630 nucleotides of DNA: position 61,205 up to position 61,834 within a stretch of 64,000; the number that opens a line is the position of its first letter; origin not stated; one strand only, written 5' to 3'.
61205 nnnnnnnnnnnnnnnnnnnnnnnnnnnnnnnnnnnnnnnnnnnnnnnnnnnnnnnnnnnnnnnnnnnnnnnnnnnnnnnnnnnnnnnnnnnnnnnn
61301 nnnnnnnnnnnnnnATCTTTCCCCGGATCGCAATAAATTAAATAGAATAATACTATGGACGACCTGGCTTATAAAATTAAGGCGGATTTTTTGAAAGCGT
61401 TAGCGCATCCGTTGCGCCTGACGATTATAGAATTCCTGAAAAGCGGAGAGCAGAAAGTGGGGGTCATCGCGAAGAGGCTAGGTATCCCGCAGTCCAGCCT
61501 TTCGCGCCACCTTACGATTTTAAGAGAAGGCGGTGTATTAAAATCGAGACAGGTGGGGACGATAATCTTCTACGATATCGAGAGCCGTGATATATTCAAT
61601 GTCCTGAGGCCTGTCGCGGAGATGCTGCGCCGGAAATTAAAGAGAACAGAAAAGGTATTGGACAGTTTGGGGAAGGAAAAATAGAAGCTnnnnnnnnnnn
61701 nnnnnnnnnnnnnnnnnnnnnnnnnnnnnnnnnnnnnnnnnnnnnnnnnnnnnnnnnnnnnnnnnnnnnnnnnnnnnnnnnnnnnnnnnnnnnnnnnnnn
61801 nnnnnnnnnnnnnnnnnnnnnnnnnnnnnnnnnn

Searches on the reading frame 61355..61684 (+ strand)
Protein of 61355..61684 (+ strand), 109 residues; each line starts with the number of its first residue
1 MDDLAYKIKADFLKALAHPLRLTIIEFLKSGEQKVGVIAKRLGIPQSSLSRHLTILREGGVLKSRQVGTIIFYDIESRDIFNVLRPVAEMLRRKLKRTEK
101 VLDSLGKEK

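Call 3: search_protein_families(library=pfam, proteins=[window:61355-61684:+], max_evalue=0.01)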
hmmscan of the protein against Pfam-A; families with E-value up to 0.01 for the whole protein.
window:61355-61684:+ (109 aa): 9 families
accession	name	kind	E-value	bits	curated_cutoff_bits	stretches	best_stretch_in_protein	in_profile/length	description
PF12840.13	HTH_20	-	5.7e-11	42.6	27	1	16-65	1-51/51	Helix-turn-helix domain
PF01022.26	HTH_5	-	1.3e-10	41.4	22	1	19-63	2-46/47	Bacterial regulatory protein, arsR family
PF09339.16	HTH_IclR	-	3.9e-05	23.8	22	1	22-63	6-49/52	IclR helix-turn-helix domain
PF13518.12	HTH_28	-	0.00013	22.4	25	1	21-62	2-44/52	Helix-turn-helix domain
PF12802.13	MarR_2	-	0.00019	22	27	1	22-64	8-52/61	MarR family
PF14394.12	DUF4423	-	0.0014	18.9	30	1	8-70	10-74/165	Domain of unknown function (DUF4423)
PF13545.12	HTH_Crp_2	-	0.0028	18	27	1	37-76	27-65/70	Crp-like helix-turn-helix domain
PF01978.25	TrmB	-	0.0033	17.7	25.6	0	28-72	18-62/68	Sugar-specific transcriptional regulator TrmB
PF13412.12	HTH_24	-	0.0088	16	21.9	0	36-63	21-48/48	Winged helix-turn-helix DNA-binding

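Call 4: search_protein_families(library=ncbifam, proteins=[window:61355-61684:+], max_evalue=0.01)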
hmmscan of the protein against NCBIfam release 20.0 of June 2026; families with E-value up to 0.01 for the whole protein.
window:61355-61684:+ (109 aa): 10 families
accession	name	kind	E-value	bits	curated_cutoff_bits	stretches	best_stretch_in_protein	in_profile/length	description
NF033788.1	HTH_metalloreg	subfamily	4.7e-21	74.4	55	1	10-81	2-74/77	metalloregulator ArsR/SmtB family transcription factor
NF040642.1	sulf_sens_BigR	equivalog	4e-15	55.7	155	1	10-77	11-78/95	sulfite-sensing transcriptional repressor BigR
NF033789.1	repress_SdpR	subfamily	7.7e-14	51.4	100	1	13-78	2-67/79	autorepressor SdpR family transcription factor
NF052532.1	TransRegPagRBaca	equivalog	7.8e-11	41.9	170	1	9-84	17-95/99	transcriptional repressor PagR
NF045707.1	Dbac_1936_reg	equivalog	1.6e-09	37.7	115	1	7-96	5-94/99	ArsR/SmtB-type metalloregulator TsoR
NF041413.1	ArsR_Rv2640c_fam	equivalog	5.8e-09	36.4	155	1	12-86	35-111/118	Rv2640c family ArsR-like transcriptional regulator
NF047906.1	CdPbTransRegCmtR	equivalog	1.6e-08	34.4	150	1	14-85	16-87/104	Cd(II)/Pb(II)-sensing metalloregulatory transcriptional regulator CmtR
NF007528.0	PRK10141.1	subfamily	5.8e-08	32.6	97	1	11-75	8-73/117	metalloregulator ArsR/SmtB family transcription factor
NF053755.1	MsvR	equivalog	1.3e-05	25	220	1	12-66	6-60/236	transcriptional factor MsvR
TIGR01884.1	cas_HTH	subfamily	1.3e-05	24.6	60.2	1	21-65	144-189/202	CRISPR-associated CARF protein Csa3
